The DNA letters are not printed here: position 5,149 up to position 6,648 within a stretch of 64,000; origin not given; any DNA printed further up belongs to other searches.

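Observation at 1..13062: Rex-linked group-4 [NiFe]-hydrogenase carrying both an Mrp antiporter module and a HydB/HydG (AsrA/AsrB-like) NAD(P)H module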

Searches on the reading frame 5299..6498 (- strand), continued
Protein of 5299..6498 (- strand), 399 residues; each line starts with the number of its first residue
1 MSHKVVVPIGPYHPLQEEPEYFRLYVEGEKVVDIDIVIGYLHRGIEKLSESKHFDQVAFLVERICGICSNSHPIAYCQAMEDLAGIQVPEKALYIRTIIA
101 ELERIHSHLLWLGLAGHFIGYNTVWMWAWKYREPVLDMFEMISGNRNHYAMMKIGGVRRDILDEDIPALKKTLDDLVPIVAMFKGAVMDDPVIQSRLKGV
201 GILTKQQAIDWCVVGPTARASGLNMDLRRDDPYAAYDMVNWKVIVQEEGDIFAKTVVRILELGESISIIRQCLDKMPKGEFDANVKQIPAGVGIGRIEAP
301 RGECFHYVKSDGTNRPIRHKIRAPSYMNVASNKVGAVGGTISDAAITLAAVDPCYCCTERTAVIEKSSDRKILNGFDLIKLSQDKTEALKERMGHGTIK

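Call 60: search_solved_structures(query=L001:17870-18466:+, max_evalue=0.001)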
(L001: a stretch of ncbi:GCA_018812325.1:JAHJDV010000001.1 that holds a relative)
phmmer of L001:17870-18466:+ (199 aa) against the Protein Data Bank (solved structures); distinct sequences matched with E-value up to 0.001: 77 (the best 60 are shown).
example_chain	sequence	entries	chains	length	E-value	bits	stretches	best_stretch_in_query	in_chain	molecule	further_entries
9sfi_T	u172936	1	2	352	1.8e-21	79.8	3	36-91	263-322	4Fe-4S ferredoxin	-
9sw6_G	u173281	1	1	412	8.6e-16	61.3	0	37-93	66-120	Polyferredoxin protein MvhB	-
5t5i_F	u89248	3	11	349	2.2e-15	59.9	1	35-92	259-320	Tungsten formylmethanofuran dehydrogenase subunit fwdF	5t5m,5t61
7z0s_F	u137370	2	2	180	2.3e-15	59.9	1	13-136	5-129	Formate hydrogenlyase subunit 6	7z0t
6hum_I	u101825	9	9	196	2.9e-14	56.3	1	18-110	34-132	NAD(P)H-quinone oxidoreductase subunit I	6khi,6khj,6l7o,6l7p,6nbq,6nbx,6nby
9sw6_H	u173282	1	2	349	5.2e-14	55.5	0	35-92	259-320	Tungsten formylmethanofuran dehydrogenase, subunit F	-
7eu3_I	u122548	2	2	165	8.9e-14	54.7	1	19-111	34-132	NAD(P)H-quinone oxidoreductase subunit I, chloroplastic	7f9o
6cfw_N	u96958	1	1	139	4.2e-13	52.5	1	9-110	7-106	NADH-plastoquinone oxidoreductase subunit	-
6u8y_N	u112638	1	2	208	1.3e-12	50.9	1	12-113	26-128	NADH dehydrogenase subunit I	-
9grx_I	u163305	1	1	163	1.4e-12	50.9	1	19-111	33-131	NAD(P)H-quinone oxidoreductase subunit I, chloroplastic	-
7wfg_I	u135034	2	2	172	1.7e-12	50.5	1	19-110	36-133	NAD(P)H-quinone oxidoreductase subunit I, chloroplastic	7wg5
9sfi_O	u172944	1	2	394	2.8e-12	49.8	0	47-108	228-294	Ferredoxin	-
9iho_I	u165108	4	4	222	9.2e-12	48.1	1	12-120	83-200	NUIM (TYKY) subunit of mitochondrial NADH:ubiquinone oxidoreductase (Complex I)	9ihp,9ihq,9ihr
7zm7_I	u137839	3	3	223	1.7e-11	47.3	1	7-120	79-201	Oxidoreductase-like protein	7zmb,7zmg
7b0n_I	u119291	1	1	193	2.2e-11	46.9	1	9-120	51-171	Subunit NUIM of protein NADH:Ubiquinone Oxidoreductase (Complex I)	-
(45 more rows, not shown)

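Call 61: search_protein_families(library=ncbifam, proteins=[L001:18581-19951:+, L001:19956-21134:+, L001:17870-18466:+], max_evalue=0.001)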
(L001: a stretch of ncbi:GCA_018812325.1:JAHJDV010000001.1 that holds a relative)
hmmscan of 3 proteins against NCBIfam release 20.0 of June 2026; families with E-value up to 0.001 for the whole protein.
L001:18581-19951:+ (457 aa): 15 families
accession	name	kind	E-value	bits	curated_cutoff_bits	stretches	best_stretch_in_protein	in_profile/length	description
TIGR03955.1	rSAM_HydG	equivalog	4.3e-161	536.5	312.15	1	3-457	9-470/470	[FeFe] hydrogenase H-cluster radical SAM maturase HydG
TIGR02351.2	thiH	equivalog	1.1e-80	271.4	380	1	17-366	17-356/364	2-iminoacetate synthase ThiH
TIGR03910.1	pyrrolys_PylB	equivalog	8.7e-25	87.3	348.2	1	25-300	4-269/347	methylornithine synthase PylB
TIGR04158.1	rSAM_MIA_synth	equivalog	9.7e-23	80.5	400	1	71-337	54-324/368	3-methyl-2-indolic acid synthase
TIGR03956.1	rSAM_HydE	equivalog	1.6e-17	63.8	254.6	1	34-302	6-262/340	[FeFe] hydrogenase H-cluster radical SAM maturase HydE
TIGR00433.2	bioB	equivalog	1.8e-10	40.6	225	1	40-344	4-299/307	biotin synthase BioB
NF005609.0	PRK07360.1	equivalog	1.7e-09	37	426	1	23-226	5-176/374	7,8-didemethyl-8-hydroxy-5-deazariboflavin synthase subunit CofH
NF006308.0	PRK08508.1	equivalog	3e-07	29.9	377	1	85-347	15-268/279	biotin synthase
TIGR03550.1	F420_cofG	equivalog_domain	8e-07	28.5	213.35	1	83-141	10-68/322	7,8-didemethyl-8-hydroxy-5-deazariboflavin synthase CofG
NF004884.0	PRK06245.1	equivalog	1.2e-06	27.7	209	1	82-144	20-80/340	7,8-didemethyl-8-hydroxy-5-deazariboflavin synthase subunit CofG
TIGR00423.1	TIGR00423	subfamily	1.5e-06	27.7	260.25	1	83-155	11-82/310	CofH family radical SAM protein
TIGR03551.1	F420_cofH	equivalog_domain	6.6e-06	25.2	374.1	1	51-152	11-113/345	5-amino-6-(D-ribitylamino)uracil--L-tyrosine 4-hydroxyphenyl transferase CofH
TIGR03699.1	menaquin_MqnC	equivalog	1.8e-05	23.7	428.1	1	50-153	11-116/342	cyclic dehypoxanthinyl futalosine synthase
TIGR03700.1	mena_SCO4494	equivalog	0.00064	18.7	434.55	1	51-153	20-123/351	aminofutalosine synthase MqnE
TIGR02666.1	moaA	equivalog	0.00086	18.4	284.05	0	83-225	16-155/336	GTP 3',8-cyclase MoaA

L001:19956-21134:+ (393 aa): 28 families (the best 25 are shown)
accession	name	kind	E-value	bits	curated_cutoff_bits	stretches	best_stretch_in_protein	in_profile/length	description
TIGR03956.1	rSAM_HydE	equivalog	5.7e-71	239.5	254.6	1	73-385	18-330/340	[FeFe] hydrogenase H-cluster radical SAM maturase HydE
TIGR03910.1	pyrrolys_PylB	equivalog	2.4e-38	131.9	348.2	1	82-388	34-337/347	methylornithine synthase PylB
TIGR00433.2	bioB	equivalog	1.8e-25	89.8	225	1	80-346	16-283/307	biotin synthase BioB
TIGR03957.1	rSAM_HmdB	equivalog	3.3e-17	62.7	320.9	1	83-385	18-312/317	5,10-methenyltetrahydromethanopterin hydrogenase cofactor biosynthesis protein HmdB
NF004911.0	PRK06267.1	equivalog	1.9e-16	60.2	305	1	87-344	10-262/351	hypothetical protein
TIGR03699.1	menaquin_MqnC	equivalog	9.6e-13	47.7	428.1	1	78-219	11-155/342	cyclic dehypoxanthinyl futalosine synthase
TIGR02351.2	thiH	equivalog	9.8e-13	47.9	380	1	84-323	53-298/364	2-iminoacetate synthase ThiH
TIGR03551.1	F420_cofH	equivalog_domain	1.1e-11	44.2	374.1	1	80-188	13-122/345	5-amino-6-(D-ribitylamino)uracil--L-tyrosine 4-hydroxyphenyl transferase CofH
TIGR00423.1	TIGR00423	subfamily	4e-11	42.7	260.25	1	108-213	9-113/310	CofH family radical SAM protein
TIGR00074.1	hypC_hupF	subfamily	8.8e-11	41.5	48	1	1-76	1-77/80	HypC/HybG/HupF family hydrogenase formation chaperone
TIGR03955.1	rSAM_HydG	equivalog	3e-10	39.1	312.15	1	82-177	63-155/470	[FeFe] hydrogenase H-cluster radical SAM maturase HydG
TIGR03700.1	mena_SCO4494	equivalog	1.3e-09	37.5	434.55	1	80-219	21-162/351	aminofutalosine synthase MqnE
NF006687.0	PRK09234.1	equivalog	4.5e-09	35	1018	1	84-187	509-613/849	bifunctional FO biosynthesis protein CofGH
TIGR03471.1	HpnJ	equivalog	7.3e-09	35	577.6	1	113-293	205-385/472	hopanoid biosynthesis associated radical SAM protein HpnJ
NF005609.0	PRK07360.1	equivalog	7.8e-08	31.5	426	1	52-192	21-149/374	7,8-didemethyl-8-hydroxy-5-deazariboflavin synthase subunit CofH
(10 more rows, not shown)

L001:17870-18466:+ (199 aa): 65 families (the best 25 are shown)
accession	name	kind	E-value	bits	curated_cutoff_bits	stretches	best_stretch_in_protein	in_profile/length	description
NF009053.0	PRK12387.1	subfamily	9e-27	94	204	1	15-151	8-144/180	formate hydrogenlyase complex iron-sulfur subunit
NF006221.0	PRK08348.1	subfamily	2.1e-22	79.3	124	1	7-113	5-109/136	NADH-plastoquinone oxidoreductase subunit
NF006076.0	PRK08222.1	equivalog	1e-21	77.6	270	1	13-142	5-135/181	hydrogenase 4 subunit H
TIGR01971.1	NuoI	subfamily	5.2e-20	71.2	113.05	1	12-114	5-115/121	NADH-quinone oxidoreductase, chain I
NF004537.0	PRK05888.1-3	equivalog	1.2e-16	60.8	163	1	13-118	31-151/204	NADH-quinone oxidoreductase subunit NuoI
TIGR00403.1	ndhI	equivalog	8.5e-15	54.8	302.35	1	17-114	34-136/183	NAD(P)H-quinone oxidoreductase subunit I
NF004543.0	PRK05888.2-5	equivalog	1.1e-13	51.2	243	1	12-114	26-133/217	NADH-quinone oxidoreductase subunit NuoI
NF004536.0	PRK05888.1-1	equivalog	2.1e-13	50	212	1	7-127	15-142/180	NADH-quinone oxidoreductase subunit NuoI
NF004540.0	PRK05888.2-1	equivalog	2.3e-13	49.9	215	1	7-117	6-123/139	NADH-quinone oxidoreductase subunit NuoI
NF004541.0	PRK05888.2-2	equivalog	2.5e-12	47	217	1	8-92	23-108/168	NADH-quinone oxidoreductase subunit NuoI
NF004545.0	PRK05888.3-1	equivalog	3.6e-12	46.2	229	1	8-109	29-136/154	NADH-quinone oxidoreductase subunit NuoI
NF040612.1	F420_dehyd_FpoI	exception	7e-12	45.3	180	1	6-91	3-95/135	F420H2 dehydrogenase subunit FpoI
NF004539.0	PRK05888.1-5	equivalog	2.3e-11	43.6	225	1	9-121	20-141/162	NADH-quinone oxidoreductase subunit NuoI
NF004538.0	PRK05888.1-4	equivalog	7.1e-11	42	135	1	9-123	20-143/162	NADH-quinone oxidoreductase subunit NuoI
NF058577.1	FdxA_fam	equivalog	2.2e-10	40.6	65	1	44-92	6-50/52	4Fe-4S ferredoxin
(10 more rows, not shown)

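Call 62: search_protein_families(library=pfam, proteins=[L001:18581-19951:+, L001:19956-21134:+, L001:17870-18466:+], max_evalue=0.001)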
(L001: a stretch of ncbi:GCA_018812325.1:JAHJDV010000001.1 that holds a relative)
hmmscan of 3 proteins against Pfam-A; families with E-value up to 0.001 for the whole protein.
L001:18581-19951:+ (457 aa): 2 families
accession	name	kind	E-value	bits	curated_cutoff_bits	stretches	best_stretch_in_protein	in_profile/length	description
PF06968.18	BATS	-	1.9e-15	57.2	22.2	1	265-360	1-81/88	Biotin and Thiamin Synthesis associated domain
PF04055.27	Radical_SAM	-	2.1e-15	57.7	29.5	1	82-237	2-152/166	Radical SAM superfamily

L001:19956-21134:+ (393 aa): 3 families
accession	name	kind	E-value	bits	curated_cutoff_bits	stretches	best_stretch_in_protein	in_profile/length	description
PF04055.27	Radical_SAM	-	6.8e-18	65.8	29.5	1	108-269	1-165/166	Radical SAM superfamily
PF01455.23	HupF_HypC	-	1.4e-12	48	28.5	1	1-63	1-64/65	HupF/HypC family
PF06968.18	BATS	-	1.3e-07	32.2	22.2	1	283-372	5-81/88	Biotin and Thiamin Synthesis associated domain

L001:17870-18466:+ (199 aa): 9 families
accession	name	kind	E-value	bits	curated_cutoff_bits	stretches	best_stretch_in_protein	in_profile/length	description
PF00037.32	Fer4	-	2.1e-12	46.8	21.1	2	42-63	3-24/24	4Fe-4S binding domain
PF12838.12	Fer4_7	-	1.8e-10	41.6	27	1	47-93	2-51/52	4Fe-4S dicluster domain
PF25160.1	LdpA_Fe-S-bd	-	1.9e-07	31.2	27.6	1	43-66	24-47/49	LdpA Fe-S cluster-binding domain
PF13187.11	Fer4_9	-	2e-07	31.3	27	1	46-92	1-49/52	4Fe-4S dicluster domain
PF13237.11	Fer4_10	-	2.5e-07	30.9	25.5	1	43-90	5-52/53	4Fe-4S dicluster domain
PF14697.11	Fer4_21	-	5.2e-07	30.1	35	1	43-92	4-53/59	4Fe-4S dicluster domain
PF12837.12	Fer4_6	-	3.5e-05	24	25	1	44-62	6-24/24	4Fe-4S binding domain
PF12797.12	Fer4_2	-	4.8e-05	23.5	24.5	1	42-59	5-22/22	4Fe-4S binding domain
PF13484.11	Fer4_16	-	0.00015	22.9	30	1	47-68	2-24/66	4Fe-4S double cluster binding domain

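Call 64: find_homologous_proteins(query=L001:19956-21134:+, max_evalue=1e-10)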
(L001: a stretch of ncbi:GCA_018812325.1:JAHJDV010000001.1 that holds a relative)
Query L001:19956-21134:+ (393 aa): 3709 proteins with E <= 1e-10 among 8000 candidates; the best 120 are listed.
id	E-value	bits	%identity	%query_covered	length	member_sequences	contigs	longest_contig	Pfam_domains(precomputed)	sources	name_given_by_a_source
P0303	1.4e-262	888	100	100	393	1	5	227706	PF04055.28,PF01455.24,PF06968.19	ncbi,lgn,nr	ncbi:MAG: radical SAM protein [Candidatus Omnitrophota bacterium]|nr:radical SAM protein [Candidatus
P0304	3.9e-235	798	88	100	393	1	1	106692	PF04055.28,PF01455.24,PF06968.19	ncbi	ncbi:MAG: radical SAM protein [Candidatus Omnitrophota bacterium]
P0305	9.5e-235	797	89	100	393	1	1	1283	PF04055.28,PF01455.24,PF06968.19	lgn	-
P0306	7.7e-186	636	69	100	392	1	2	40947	PF04055.28,PF01455.24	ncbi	ncbi:MAG: radical SAM protein [Candidatus Omnitrophota bacterium]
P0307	2.3e-182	624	68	100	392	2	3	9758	PF04055.28,PF01455.24,PF06968.19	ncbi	-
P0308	4.0e-181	620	68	100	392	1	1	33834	PF04055.28,PF01455.24,PF06968.19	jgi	-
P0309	2.0e-178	611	69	100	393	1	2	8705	PF04055.28,PF01455.24,PF06968.19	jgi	jgi:biotin synthase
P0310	1.4e-177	608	67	100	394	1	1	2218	PF04055.28,PF01455.24,PF06968.19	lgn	-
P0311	1.8e-177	608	67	100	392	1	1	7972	PF04055.28,PF01455.24,PF06968.19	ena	-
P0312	3.1e-177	607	68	100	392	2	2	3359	PF04055.28,PF01455.24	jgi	jgi:biotin synthase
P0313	4.9e-177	607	66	100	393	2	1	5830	PF04055.28,PF01455.24,PF06968.19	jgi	jgi:biotin synthase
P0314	1.9e-176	605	67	100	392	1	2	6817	PF04055.28,PF01455.24,PF06968.19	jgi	jgi:biotin synthase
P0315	2.9e-176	604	67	100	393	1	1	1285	PF04055.28,PF01455.24,PF06968.19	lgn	-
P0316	7.1e-176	603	67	100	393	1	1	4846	PF04055.28,PF01455.24,PF06968.19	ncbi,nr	ncbi:MAG: radical SAM protein [Candidatus Omnitrophica bacterium]|nr:radical SAM protein [Candidatus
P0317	6.5e-175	600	67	100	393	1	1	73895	PF04055.28,PF01455.24,PF06968.19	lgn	-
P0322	3.4e-173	594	65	100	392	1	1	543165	PF04055.28,PF01455.24,PF06968.19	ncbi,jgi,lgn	ncbi:MAG: [FeFe] hydrogenase H-cluster radical SAM maturase HydE [Candidatus Omnitrophota bacterium]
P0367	9.2e-162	556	61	100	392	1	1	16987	PF04055.28,PF01455.24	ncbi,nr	ncbi:MAG: [FeFe] hydrogenase H-cluster radical SAM maturase HydE [Elusimicrobiota bacterium]|nr:[FeF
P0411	1.9e-156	539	59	100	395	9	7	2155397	PF04055.28,PF01455.24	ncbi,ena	ncbi:MAG: [FeFe] hydrogenase H-cluster radical SAM maturase HydE [Candidatus Omnitrophota bacterium]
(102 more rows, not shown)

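Call 65: find_encoding_contigs(protein=P0303, flank=10000, max_places=3)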
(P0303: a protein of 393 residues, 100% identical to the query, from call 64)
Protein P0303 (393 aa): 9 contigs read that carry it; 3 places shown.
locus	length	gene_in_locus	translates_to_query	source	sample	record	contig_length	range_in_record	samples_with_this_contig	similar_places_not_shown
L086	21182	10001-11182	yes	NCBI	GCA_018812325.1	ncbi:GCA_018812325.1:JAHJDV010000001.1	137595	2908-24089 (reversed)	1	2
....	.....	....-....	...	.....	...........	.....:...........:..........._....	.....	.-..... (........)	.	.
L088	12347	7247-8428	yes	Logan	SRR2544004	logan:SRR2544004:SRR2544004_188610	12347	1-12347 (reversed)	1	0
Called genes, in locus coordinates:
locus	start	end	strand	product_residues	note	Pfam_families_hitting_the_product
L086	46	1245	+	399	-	PF00374:NiFeSe_Hases, PF00346:Complex1_49kDa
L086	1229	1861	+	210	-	PF01895:PhoU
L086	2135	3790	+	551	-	PF00361:Proton_antipo_M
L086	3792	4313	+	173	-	PF13244:MbhD, PF20501:MbhE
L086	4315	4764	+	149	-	PF04039:MnhB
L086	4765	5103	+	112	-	PF00420:Oxidored_q2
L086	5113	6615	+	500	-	PF00662:Proton_antipo_N, PF10125:NADHdeh_related, PF00361:Proton_antipo_M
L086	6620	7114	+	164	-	PF01899:MNHE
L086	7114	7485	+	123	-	PF04066:MrpF_PhaF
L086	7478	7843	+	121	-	PF03334:PhaG_MnhG_YufB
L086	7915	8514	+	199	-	PF25160:LdpA_Fe-S-bd (faint), PF00037:Fer4, PF13237:Fer4_10 (weak), PF14697:Fer4_21 (weak), PF12838:Fer4_7, PF13187:Fer4_9 (weak)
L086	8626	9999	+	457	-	PF04055:Radical_SAM, PF06968:BATS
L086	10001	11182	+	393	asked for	PF01455:HupF_HypC, PF04055:Radical_SAM, PF06968:BATS (weak)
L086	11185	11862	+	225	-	PF01891:CbiM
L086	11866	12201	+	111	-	PF13190:PDGLE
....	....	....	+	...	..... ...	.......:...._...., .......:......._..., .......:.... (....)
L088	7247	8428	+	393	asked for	PF01455:HupF_HypC, PF04055:Radical_SAM, PF06968:BATS (weak)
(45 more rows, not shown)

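Call 67: find_encoding_contigs(protein=P0271, flank=10000, max_places=1)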
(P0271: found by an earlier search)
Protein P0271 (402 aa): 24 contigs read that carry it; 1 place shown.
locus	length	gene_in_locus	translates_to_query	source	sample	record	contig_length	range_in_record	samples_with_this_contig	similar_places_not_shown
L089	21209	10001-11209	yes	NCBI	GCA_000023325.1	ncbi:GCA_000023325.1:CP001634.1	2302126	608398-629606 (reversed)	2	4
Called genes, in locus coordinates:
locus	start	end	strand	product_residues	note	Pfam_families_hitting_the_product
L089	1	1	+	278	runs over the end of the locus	-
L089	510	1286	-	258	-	PF00294:PfkB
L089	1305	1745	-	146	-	-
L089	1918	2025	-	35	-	-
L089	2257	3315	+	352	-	PF01022:HTH_5, PF12802:MarR_2 (weak), PF12840:HTH_20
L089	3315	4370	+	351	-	PF12840:HTH_20, PF01022:HTH_5, PF13412:HTH_24 (weak)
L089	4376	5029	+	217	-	PF00702:Hydrolase, PF13419:HAD_2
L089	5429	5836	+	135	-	-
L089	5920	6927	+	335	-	PF13237:Fer4_10 (faint), PF13534:Fer4_17 (faint), PF13187:Fer4_9 (faint), PF00037:Fer4 (faint), PF17179:Fer4_22, PF13746:Fer4_18 (weak)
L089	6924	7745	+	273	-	PF00970:FAD_binding_6 (weak), PF00175:NAD_binding_1, PF10418:DHODB_Fe-S_bind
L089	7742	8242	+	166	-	PF13247:Fer4_11, PF12838:Fer4_7 (weak), PF13187:Fer4_9 (weak), PF00037:Fer4 (weak)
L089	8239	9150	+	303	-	PF00146:NADHdh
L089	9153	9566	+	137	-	PF01058:Oxidored_q6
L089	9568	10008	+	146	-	PF00329:Complex1_30kDa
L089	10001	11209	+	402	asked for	PF00374:NiFeSe_Hases, PF00346:Complex1_49kDa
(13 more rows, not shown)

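Call 73: find_encoding_contigs(protein=P0411, flank=10000, max_places=1)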
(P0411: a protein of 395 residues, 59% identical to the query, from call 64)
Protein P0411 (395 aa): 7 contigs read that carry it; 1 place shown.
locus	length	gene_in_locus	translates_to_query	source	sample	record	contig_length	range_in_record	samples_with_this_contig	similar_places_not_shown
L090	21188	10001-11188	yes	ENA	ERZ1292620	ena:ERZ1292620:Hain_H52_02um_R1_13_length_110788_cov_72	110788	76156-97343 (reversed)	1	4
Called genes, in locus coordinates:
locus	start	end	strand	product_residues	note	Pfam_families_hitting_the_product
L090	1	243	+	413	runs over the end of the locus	PF03453:MoeA_N, PF00994:MoCF_biosynth, PF03454:MoeA_C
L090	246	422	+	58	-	-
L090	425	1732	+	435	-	-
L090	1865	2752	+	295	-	PF13484:Fer4_16 (faint), PF13187:Fer4_9 (weak), PF13247:Fer4_11, PF00037:Fer4, PF12797:Fer4_2 (weak), PF12837:Fer4_6, PF13237:Fer4_10 (weak), PF13247:Fer4_11, +1 more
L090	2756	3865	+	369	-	PF03916:NrfD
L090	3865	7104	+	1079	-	PF04879:Molybdop_Fe4S4, PF00384:Molybdopterin, PF01568:Molydop_binding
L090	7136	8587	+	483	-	-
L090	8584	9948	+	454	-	PF04055:Radical_SAM, PF06968:BATS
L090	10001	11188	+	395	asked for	PF01455:HupF_HypC, PF04055:Radical_SAM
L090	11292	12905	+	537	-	PF24893:DUF7743 (faint), PF00041:fn3 (faint)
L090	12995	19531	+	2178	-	PF03534:SpvB, PF01839:FG-GAP (faint), PF13517:FG-GAP_3, PF12256:TcdB_toxin_midN, PF05593:RHS_repeat (weak), PF25023:TEN_YD-shell (weak), PF05593:RHS_repeat (weak), PF25023:TEN_YD-shell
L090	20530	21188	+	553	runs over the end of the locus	-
